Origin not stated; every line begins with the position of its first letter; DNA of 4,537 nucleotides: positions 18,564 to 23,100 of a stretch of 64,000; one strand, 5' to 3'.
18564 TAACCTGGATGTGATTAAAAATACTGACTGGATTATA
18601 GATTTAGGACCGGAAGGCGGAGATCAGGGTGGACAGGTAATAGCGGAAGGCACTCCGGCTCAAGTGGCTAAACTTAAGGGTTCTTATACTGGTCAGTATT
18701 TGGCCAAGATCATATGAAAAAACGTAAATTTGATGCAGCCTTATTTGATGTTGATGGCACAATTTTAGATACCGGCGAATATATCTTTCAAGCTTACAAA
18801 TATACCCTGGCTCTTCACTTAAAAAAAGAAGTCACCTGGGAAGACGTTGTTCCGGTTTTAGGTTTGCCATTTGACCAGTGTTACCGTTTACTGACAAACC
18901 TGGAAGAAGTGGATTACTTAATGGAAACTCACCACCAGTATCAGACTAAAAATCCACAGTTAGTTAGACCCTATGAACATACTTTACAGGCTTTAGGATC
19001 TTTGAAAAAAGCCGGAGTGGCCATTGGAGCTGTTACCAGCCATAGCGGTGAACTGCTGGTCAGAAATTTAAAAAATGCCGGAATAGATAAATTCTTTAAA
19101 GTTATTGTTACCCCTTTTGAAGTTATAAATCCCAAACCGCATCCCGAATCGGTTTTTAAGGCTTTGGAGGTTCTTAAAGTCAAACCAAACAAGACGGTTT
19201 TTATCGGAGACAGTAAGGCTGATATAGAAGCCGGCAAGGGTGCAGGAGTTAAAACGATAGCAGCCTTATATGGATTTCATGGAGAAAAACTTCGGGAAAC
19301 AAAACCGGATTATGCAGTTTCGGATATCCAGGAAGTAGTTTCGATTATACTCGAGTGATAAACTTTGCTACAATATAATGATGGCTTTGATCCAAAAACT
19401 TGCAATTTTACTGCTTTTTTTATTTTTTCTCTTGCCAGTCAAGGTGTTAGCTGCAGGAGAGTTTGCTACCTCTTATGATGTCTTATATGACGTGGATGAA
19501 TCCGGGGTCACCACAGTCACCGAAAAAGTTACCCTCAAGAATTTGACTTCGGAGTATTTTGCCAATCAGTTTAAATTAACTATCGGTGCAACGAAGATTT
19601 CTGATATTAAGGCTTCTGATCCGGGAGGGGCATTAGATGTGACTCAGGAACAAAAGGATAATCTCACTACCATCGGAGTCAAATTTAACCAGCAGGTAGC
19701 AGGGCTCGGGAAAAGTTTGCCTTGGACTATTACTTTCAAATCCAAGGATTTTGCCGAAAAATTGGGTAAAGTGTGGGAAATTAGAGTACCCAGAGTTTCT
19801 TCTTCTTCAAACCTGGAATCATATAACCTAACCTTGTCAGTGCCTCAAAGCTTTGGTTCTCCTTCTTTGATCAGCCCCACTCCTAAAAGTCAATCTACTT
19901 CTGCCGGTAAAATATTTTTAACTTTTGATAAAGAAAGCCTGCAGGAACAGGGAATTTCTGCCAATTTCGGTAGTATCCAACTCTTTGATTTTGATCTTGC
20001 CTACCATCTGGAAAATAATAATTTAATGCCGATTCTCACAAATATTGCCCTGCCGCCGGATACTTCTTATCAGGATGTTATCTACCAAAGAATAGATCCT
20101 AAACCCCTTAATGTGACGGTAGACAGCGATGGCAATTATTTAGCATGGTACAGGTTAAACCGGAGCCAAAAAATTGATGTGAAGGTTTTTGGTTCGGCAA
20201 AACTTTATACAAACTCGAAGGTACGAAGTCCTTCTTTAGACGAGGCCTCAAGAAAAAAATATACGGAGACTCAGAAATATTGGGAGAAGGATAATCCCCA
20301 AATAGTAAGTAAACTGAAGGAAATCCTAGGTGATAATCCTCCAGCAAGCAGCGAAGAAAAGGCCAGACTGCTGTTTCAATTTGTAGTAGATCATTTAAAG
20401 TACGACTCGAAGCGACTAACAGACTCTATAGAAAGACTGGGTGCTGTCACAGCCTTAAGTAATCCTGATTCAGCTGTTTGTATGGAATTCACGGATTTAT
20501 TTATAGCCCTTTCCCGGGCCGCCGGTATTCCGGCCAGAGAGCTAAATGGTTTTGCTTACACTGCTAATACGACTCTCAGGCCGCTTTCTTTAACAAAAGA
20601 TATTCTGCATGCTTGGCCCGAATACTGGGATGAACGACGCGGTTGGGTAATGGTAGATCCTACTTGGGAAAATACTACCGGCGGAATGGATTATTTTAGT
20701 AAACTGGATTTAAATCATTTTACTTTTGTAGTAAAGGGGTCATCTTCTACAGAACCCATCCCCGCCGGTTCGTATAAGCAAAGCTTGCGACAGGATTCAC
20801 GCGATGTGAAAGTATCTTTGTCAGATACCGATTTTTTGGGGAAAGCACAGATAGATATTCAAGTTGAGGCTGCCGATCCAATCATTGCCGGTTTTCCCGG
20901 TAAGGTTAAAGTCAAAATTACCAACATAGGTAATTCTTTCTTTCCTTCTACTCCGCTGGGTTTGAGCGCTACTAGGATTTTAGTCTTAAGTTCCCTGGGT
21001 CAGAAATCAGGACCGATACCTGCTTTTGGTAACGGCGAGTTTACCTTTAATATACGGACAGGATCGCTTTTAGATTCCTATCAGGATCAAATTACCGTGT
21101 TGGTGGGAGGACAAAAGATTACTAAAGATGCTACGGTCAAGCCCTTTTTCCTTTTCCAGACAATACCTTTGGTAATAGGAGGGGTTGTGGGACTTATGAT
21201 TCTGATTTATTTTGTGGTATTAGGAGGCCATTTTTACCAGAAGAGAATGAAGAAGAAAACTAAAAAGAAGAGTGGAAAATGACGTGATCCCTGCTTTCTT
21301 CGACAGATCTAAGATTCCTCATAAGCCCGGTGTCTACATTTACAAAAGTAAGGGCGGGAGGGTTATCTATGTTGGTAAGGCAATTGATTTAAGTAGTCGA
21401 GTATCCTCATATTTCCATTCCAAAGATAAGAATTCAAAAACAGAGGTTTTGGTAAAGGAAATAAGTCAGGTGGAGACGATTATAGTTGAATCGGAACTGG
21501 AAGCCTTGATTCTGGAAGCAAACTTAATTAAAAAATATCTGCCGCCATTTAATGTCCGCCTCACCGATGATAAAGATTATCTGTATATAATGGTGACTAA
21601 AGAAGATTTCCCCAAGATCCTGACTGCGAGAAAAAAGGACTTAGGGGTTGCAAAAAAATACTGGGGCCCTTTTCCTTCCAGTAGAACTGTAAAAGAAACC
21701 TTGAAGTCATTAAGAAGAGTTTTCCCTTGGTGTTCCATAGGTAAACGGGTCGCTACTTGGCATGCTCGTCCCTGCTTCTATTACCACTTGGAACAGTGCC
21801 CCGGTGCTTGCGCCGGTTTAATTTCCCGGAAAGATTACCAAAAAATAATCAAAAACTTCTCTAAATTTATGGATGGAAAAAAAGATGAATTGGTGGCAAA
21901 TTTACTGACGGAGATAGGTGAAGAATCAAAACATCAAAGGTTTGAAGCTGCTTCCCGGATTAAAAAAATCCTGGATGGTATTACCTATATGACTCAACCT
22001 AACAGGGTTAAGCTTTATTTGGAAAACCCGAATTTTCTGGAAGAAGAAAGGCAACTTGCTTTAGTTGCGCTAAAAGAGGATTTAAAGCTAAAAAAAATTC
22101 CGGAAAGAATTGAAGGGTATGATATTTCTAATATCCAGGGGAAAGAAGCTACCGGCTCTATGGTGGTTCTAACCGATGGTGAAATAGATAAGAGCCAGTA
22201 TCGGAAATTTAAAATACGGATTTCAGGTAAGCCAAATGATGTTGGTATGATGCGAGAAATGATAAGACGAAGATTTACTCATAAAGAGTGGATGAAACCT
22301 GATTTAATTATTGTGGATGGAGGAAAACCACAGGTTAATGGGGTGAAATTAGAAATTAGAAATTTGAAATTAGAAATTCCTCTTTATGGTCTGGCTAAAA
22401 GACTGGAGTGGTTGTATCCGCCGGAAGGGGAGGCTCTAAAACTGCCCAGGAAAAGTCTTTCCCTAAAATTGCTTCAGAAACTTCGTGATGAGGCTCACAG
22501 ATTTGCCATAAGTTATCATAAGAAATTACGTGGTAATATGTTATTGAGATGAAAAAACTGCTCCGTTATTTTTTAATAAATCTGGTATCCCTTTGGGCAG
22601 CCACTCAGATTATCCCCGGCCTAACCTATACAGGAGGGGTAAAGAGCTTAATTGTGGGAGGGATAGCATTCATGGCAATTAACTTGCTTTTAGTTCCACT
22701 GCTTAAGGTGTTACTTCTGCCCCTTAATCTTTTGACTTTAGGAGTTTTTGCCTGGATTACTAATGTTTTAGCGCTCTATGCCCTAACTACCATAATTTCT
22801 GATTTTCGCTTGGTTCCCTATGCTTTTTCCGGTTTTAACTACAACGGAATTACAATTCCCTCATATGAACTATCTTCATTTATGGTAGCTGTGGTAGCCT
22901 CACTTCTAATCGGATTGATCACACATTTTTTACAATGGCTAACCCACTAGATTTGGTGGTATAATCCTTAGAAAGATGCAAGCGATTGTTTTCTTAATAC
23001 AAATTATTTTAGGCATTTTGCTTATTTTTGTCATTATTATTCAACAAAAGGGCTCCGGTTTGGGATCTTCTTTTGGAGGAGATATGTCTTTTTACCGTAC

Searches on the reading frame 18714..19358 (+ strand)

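Call 61: search_protein_families(library=pfam, proteins=[window:18714-19358:+], max_evalue=0.1)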
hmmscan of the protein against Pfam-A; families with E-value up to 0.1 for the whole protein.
window:18714-19358:+ (214 aa): 9 families
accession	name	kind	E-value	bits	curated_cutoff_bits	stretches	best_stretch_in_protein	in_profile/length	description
PF13419.12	HAD_2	-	3.8e-42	144.8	23.8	1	10-183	2-177/178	Haloacid dehalogenase-like hydrolase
PF00702.32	Hydrolase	-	1.6e-25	91.1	26.4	1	7-178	2-191/191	haloacid dehalogenase-like hydrolase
PF13242.12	Hydrolase_like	-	1.7e-13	50.7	22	1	140-207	3-74/75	HAD-hyrolase-like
PF12710.13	HAD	-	3.6e-08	34.5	27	1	9-173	1-187/189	haloacid dehalogenase-like hydrolase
PF03767.20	Acid_phosphat_B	-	0.00072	19.6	27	0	4-25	75-96/230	HAD superfamily, subfamily IIIB (Acid phosphatase)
PF08282.18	Hydrolase_3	-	0.0037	17.5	20.9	0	149-173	194-218/255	haloacid dehalogenase-like hydrolase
PF01978.25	TrmB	-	0.03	14.6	25.6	1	33-82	16-60/68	Sugar-specific transcriptional regulator TrmB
PF11019.14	DUF2608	-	0.053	13.4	22.6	0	147-200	167-220/244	Protein of unknown function (DUF2608)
PF13344.12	Hydrolase_6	-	0.067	13.7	27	0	10-29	2-21/101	Haloacid dehalogenase-like hydrolase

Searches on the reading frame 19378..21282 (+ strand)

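Call 61: search_protein_families(library=pfam, proteins=[window:19378-21282:+], max_evalue=0.1)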
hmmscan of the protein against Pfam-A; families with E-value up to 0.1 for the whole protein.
window:19378-21282:+ (634 aa): 3 families
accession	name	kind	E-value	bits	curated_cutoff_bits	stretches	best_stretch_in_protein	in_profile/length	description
PF01841.26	Transglut_core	-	2.3e-18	66.9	23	1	323-428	15-108/108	Transglutaminase-like superfamily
PF09972.14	DUF2207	-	0.051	14.2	24.4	0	31-156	3-125/172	Predicted membrane protein (DUF2207) N-terminal domain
PF13944.12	Calycin_like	-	0.077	13.7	30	0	50-102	37-83/124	Calycin-like beta-barrel domain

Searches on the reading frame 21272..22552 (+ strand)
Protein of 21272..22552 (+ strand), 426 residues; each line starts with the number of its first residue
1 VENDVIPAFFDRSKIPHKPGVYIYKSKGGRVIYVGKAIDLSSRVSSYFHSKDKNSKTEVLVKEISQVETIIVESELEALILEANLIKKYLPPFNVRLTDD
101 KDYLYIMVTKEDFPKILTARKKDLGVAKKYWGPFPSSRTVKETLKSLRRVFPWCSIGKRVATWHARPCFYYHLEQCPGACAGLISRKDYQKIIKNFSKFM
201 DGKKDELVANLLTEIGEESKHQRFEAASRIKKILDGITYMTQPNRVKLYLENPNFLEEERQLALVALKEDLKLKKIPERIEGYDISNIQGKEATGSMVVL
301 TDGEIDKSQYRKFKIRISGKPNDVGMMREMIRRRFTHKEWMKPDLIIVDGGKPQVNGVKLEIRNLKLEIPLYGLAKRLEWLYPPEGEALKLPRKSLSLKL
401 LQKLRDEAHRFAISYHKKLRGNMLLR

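Call 75: search_protein_families(library=pfam, proteins=[window:21272-22552:+], max_evalue=0.00001)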
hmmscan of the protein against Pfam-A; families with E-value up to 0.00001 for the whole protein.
window:21272-22552:+ (426 aa): 2 families
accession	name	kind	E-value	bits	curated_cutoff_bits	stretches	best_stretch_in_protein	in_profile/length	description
PF08459.17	UvrC_RNaseH_dom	-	2.5e-48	164.4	22.3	1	269-413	2-159/159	UvrC RNAse H endonuclease domain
PF01541.30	GIY-YIG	-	1.2e-08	35.6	22.6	1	19-91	2-74/78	GIY-YIG catalytic domain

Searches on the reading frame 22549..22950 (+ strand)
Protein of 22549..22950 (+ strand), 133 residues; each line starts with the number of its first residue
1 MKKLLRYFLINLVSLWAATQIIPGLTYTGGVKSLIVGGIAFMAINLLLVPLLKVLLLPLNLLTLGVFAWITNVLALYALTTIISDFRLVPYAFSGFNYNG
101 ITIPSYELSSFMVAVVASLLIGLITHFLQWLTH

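Call 75: search_protein_families(library=pfam, proteins=[window:22549-22950:+], max_evalue=0.00001)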
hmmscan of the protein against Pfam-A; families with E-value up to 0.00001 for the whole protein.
window:22549-22950:+ (133 aa): 1 family
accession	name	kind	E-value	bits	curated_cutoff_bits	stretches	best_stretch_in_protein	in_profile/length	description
PF04020.18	Phage_holin_4_2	-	8e-15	55.8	28.8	1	4-88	3-86/105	Mycobacterial 4 TMS phage holin, superfamily IV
